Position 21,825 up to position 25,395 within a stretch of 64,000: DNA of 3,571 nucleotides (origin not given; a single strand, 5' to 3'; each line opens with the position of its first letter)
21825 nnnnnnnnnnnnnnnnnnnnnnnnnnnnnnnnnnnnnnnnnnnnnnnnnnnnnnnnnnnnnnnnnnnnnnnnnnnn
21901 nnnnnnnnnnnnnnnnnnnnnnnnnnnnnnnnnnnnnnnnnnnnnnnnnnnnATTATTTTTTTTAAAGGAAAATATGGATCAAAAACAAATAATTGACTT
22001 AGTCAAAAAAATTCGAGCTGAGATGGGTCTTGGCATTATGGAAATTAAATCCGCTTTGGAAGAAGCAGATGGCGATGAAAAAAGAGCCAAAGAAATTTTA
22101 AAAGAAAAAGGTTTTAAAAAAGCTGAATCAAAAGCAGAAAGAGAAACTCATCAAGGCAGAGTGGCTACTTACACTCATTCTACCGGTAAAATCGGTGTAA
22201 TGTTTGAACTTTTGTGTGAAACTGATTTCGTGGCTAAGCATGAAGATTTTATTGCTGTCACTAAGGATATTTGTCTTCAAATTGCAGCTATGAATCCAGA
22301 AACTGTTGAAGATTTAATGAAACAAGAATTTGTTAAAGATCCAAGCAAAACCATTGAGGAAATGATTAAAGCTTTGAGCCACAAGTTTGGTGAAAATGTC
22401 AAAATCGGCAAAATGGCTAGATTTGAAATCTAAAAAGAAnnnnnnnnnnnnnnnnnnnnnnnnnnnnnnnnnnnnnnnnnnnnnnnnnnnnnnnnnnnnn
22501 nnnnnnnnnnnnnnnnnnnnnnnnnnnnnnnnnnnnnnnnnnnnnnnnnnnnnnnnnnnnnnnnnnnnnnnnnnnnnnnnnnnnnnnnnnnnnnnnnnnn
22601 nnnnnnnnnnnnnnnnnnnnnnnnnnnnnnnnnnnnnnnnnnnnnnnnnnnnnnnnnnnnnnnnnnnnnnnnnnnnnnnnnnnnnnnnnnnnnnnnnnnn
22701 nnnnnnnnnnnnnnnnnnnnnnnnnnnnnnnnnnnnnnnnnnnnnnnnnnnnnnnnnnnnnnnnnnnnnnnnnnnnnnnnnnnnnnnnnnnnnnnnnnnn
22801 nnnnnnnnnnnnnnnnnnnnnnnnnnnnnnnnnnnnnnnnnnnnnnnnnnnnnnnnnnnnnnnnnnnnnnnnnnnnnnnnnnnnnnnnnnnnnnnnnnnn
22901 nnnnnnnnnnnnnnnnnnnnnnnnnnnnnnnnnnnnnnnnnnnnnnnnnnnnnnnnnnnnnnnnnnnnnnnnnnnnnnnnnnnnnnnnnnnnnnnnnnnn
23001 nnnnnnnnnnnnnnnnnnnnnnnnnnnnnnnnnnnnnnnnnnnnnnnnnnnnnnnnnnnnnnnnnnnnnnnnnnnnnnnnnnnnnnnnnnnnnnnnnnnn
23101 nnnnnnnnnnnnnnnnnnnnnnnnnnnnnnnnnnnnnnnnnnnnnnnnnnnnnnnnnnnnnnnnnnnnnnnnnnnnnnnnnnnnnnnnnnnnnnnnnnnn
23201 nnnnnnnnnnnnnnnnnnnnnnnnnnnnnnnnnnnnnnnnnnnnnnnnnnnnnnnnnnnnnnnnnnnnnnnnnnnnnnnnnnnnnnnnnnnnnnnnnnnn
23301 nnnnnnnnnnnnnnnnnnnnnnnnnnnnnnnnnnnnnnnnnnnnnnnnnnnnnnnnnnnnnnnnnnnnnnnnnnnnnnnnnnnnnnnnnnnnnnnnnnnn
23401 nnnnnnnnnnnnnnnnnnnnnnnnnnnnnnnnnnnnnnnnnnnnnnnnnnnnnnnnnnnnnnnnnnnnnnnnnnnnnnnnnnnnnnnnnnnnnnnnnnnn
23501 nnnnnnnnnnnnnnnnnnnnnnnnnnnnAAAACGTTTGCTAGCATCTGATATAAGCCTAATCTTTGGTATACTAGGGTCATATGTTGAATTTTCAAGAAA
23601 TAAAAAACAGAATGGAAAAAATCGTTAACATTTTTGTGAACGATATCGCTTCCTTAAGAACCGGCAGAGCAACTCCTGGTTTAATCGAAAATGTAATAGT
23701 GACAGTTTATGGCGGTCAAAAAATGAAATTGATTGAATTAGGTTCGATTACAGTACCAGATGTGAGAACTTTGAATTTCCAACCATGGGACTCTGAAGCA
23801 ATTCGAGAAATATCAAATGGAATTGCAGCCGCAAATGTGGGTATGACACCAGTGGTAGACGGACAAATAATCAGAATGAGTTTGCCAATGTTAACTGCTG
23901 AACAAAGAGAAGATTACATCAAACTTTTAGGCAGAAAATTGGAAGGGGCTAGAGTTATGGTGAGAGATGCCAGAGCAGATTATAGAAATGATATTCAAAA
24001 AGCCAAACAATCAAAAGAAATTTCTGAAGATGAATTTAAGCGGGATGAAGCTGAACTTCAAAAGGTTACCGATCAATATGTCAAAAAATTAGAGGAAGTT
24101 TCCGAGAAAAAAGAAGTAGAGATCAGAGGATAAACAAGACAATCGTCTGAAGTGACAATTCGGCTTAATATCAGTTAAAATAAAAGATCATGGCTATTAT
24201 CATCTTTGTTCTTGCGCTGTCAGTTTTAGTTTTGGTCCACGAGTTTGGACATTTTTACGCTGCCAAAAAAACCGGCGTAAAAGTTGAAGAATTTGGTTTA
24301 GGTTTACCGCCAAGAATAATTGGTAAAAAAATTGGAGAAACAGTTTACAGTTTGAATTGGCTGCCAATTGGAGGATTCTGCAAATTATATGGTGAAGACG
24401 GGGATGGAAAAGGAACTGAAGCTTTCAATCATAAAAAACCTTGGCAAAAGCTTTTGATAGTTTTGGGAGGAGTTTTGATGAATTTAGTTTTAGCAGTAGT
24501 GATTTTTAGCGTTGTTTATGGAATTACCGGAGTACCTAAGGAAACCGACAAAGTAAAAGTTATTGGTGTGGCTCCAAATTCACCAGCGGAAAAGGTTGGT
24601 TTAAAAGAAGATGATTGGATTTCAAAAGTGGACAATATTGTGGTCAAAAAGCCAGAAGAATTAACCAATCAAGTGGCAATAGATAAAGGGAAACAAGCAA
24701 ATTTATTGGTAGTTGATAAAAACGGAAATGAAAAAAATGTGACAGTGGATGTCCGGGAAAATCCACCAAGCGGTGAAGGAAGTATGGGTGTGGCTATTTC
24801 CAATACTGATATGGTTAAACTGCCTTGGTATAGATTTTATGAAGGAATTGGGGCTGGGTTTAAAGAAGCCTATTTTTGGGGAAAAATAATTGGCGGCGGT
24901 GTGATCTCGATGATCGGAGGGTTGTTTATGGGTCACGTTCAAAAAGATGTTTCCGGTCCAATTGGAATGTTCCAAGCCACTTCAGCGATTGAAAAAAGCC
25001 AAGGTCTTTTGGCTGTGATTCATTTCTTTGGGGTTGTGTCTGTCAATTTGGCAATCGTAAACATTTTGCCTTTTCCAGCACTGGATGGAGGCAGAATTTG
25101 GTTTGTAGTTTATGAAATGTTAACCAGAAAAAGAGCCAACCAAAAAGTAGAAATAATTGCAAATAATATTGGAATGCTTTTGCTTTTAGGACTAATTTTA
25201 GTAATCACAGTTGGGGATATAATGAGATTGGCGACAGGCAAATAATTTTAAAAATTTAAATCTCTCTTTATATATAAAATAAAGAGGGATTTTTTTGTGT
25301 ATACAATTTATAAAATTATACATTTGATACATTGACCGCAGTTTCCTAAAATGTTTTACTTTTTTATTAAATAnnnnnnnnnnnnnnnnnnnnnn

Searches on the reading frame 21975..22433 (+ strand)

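Call 6: search_protein_families(library=pfam, proteins=[window:21975-22433:+], max_evalue=0.1)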
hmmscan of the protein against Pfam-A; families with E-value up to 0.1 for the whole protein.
window:21975-22433:+ (152 aa): 3 families
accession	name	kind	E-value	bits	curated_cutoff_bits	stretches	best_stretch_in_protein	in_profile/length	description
PF00889.24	EF_TS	-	4.7e-17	62.7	27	1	74-151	1-76/204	Elongation factor TS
PF24767.1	UBA_At5g58720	-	0.0037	17.5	27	1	23-43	21-41/44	At5g58720 UBA-like domain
PF07743.18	HSCB_C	-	0.018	15.9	22.1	0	21-52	9-40/74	HSCB C-terminal oligomerisation domain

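Call 7: search_protein_families(library=ncbifam, proteins=[window:21975-22433:+], max_evalue=0.1)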
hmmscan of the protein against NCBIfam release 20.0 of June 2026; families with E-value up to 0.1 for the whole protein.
window:21975-22433:+ (152 aa): 1 family
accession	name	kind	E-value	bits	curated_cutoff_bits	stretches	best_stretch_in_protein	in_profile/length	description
TIGR00116.1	tsf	equivalog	7.4e-28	97.6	104.05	1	7-151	6-145/293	translation elongation factor Ts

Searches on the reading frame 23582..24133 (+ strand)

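Call 6: search_protein_families(library=pfam, proteins=[window:23582-24133:+], max_evalue=0.1)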
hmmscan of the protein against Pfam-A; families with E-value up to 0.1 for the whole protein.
window:23582-24133:+ (183 aa): 1 family
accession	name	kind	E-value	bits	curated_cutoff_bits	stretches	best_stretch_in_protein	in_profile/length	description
PF01765.24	RRF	-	5.9e-49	166.5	29.7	1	20-181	3-163/164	Ribosome recycling factor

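Call 7: search_protein_families(library=ncbifam, proteins=[window:23582-24133:+], max_evalue=0.1)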
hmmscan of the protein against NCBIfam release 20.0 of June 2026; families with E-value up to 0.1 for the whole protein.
window:23582-24133:+ (183 aa): 2 families
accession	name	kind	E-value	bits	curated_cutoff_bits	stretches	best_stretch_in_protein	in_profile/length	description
TIGR00496.1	frr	equivalog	1.5e-48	164.7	149.1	1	8-181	1-173/176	ribosome recycling factor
NF004015.0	PRK05477.1-5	equivalog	0.019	13.6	628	0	97-148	303-355/488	Asp-tRNA(Asn)/Glu-tRNA(Gln) amidotransferase subunit GatB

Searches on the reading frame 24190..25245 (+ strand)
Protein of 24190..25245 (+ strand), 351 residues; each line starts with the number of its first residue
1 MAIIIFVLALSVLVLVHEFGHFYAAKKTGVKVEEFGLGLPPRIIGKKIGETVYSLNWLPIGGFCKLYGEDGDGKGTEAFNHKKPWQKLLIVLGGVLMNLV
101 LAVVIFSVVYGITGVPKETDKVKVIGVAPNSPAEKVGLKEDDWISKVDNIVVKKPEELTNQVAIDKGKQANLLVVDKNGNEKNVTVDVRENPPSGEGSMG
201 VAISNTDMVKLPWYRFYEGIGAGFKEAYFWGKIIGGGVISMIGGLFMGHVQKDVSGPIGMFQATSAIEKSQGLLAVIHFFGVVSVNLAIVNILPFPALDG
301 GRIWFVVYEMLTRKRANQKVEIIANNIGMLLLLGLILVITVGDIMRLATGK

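Call 6: search_protein_families(library=pfam, proteins=[window:24190-25245:+], max_evalue=0.1)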
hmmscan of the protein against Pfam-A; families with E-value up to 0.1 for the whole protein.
window:24190-25245:+ (351 aa): 5 families
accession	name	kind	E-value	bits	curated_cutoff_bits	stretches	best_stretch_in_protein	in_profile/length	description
PF02163.28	Peptidase_M50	-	3.9e-57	193.6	27.2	1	6-334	2-220/221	Peptidase family M50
PF13180.12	PDZ_2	-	1.2e-07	32.4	27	1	116-188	8-80/80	PDZ domain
PF17820.7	PDZ_6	-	6.5e-07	29.4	27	1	125-174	3-52/54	PDZ domain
PF04495.20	GRASP55_65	-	3.1e-06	28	27.7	1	120-212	43-136/138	GRASP55/65 PDZ-like domain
PF00595.29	PDZ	-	0.00022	22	23.2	1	111-169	13-74/81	PDZ domain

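Call 7: search_protein_families(library=ncbifam, proteins=[window:24190-25245:+], max_evalue=0.1)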
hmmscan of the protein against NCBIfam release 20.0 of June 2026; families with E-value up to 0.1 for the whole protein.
window:24190-25245:+ (351 aa): 20 families
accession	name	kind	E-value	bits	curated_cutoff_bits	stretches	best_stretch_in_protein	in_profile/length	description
TIGR00054.1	TIGR00054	equivalog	5.8e-61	206.6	147.55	2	122-347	204-419/421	RIP metalloprotease RseP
NF008046.0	PRK10779.1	equivalog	1.7e-40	139.4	477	2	124-345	226-448/450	sigma E protease regulator RseP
TIGR02037.1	degP_htrA_DO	subfamily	1.9e-08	33.7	416.2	1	123-196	262-335/434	Do family serine endopeptidase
NF041521.1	HhoA_HhoB_HtrA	equivalog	4e-07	29.6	450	1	118-189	261-332/335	HhoA/HhoB/HtrA family serine endopeptidase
TIGR02038.1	protease_degS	equivalog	2.2e-05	23.7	422.95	1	119-192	277-350/351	outer membrane-stress sensor serine endopeptidase DegS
NF008147.1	PRK10898.1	equivalog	7.2e-05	22.1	408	1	120-191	279-350/352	outer membrane-stress sensor serine endopeptidase DegS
NF040960.1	MamE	equivalog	7.3e-05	21.5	800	1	121-187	468-534/659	magnetosome formation protease MamE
NF047968.1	SerProtHtrA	equivalog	0.00015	21.3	470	1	120-187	289-356/357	serine protease HtrA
NF041824.1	daptide_HExxH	equivalog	0.00037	19.7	300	0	265-300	241-276/379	daptide biosynthesis intramembrane metalloprotease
NF052377.1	lmo1851_S41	exception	0.00037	19.3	725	1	121-188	119-187/468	lmo1851 family serine protease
NF045588.1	Cterm_S41_CtpA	exception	0.00087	18.3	625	1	116-182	120-188/401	carboxyl-terminal processing protease CtpA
TIGR00225.1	prc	subfamily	0.0019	17.3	218.6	1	115-186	57-127/335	C-terminal processing peptidase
NF041199.1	trx7_PDZ_seleno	equivalog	0.0073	15.2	300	1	120-189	203-273/390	Trx7/PDZ domain-containing (seleno)protein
NF045589.1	Cterm_S41_CtpB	exception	0.01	14.5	633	1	116-184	126-196/416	carboxyl-terminal processing protease CtpB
NF045591.1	Cterm_S41_CtpZ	exception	0.016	14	525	1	114-189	118-195/403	carboxyl-terminal processing protease CtpZ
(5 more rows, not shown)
